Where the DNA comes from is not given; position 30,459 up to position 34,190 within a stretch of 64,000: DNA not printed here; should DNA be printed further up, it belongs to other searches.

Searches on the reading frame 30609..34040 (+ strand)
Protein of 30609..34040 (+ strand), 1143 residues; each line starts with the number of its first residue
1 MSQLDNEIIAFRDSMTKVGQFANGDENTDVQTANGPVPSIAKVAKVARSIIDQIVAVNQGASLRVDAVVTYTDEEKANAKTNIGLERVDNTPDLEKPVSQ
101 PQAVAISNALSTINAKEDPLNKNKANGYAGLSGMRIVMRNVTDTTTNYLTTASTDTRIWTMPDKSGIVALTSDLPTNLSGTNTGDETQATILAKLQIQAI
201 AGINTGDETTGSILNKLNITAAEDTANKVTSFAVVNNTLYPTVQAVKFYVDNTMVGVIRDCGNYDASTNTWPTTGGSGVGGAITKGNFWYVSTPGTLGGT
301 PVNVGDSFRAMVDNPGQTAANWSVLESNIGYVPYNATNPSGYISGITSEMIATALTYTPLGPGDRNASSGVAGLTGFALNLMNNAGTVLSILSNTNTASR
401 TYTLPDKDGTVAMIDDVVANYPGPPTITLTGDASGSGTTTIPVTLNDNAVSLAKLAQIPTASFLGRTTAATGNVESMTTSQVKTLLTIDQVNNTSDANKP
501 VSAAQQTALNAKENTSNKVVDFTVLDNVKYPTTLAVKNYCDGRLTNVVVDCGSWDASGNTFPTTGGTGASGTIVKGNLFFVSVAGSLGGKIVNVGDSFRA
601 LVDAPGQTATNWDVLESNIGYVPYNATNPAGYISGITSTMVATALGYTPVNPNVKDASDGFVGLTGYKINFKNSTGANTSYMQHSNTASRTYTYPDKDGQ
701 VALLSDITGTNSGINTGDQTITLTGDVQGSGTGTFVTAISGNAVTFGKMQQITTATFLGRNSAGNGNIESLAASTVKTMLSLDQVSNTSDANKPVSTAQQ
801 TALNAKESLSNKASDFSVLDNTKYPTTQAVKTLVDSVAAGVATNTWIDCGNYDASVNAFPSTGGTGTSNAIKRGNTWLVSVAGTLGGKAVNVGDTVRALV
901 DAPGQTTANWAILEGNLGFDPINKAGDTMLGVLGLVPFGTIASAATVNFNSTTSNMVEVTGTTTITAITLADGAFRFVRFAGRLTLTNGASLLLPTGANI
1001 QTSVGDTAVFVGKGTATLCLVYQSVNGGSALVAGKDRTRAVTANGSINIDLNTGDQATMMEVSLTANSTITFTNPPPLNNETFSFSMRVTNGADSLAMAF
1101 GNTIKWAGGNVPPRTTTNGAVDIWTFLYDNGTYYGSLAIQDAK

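Call 16: search_protein_families(library=pfam, proteins=[window:30609-34040:+], max_evalue=0.001)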
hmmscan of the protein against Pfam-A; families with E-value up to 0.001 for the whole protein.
window:30609-34040:+ (1143 aa): 0 families

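Call 17: search_dna_similar(query=window:30609-34040:+, collection=phages, mode=protein, max_rows=25)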
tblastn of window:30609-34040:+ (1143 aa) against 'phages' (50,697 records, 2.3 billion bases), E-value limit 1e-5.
Records with a match: 3; places in all: 3; records where one place covers at least 80% of the query: 0.
Best place of each record, by identity: <60% 3.
By first word of the organism name: EBPR 1; Dinoroseobacter 1; Bacteriophage 1.
By host as written in the record: - 2; Dinoroseobacter shibae DFL12 1.
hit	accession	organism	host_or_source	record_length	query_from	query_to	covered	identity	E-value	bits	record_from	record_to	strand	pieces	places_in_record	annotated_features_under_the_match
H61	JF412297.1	EBPR siphovirus 2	-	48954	971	1038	6%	54.9%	2e-7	62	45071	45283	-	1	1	gp74: hypothetical protein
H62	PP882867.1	Dinoroseobacter phage vB_DshS_R26L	Dinoroseobacter shibae DFL12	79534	445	522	7%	42.3%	1e-6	59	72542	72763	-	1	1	tail repeat-like protein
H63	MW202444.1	Bacteriophage sp.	Manatee Spring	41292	434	488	5%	56.4%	7e-6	57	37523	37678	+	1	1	hypothetical protein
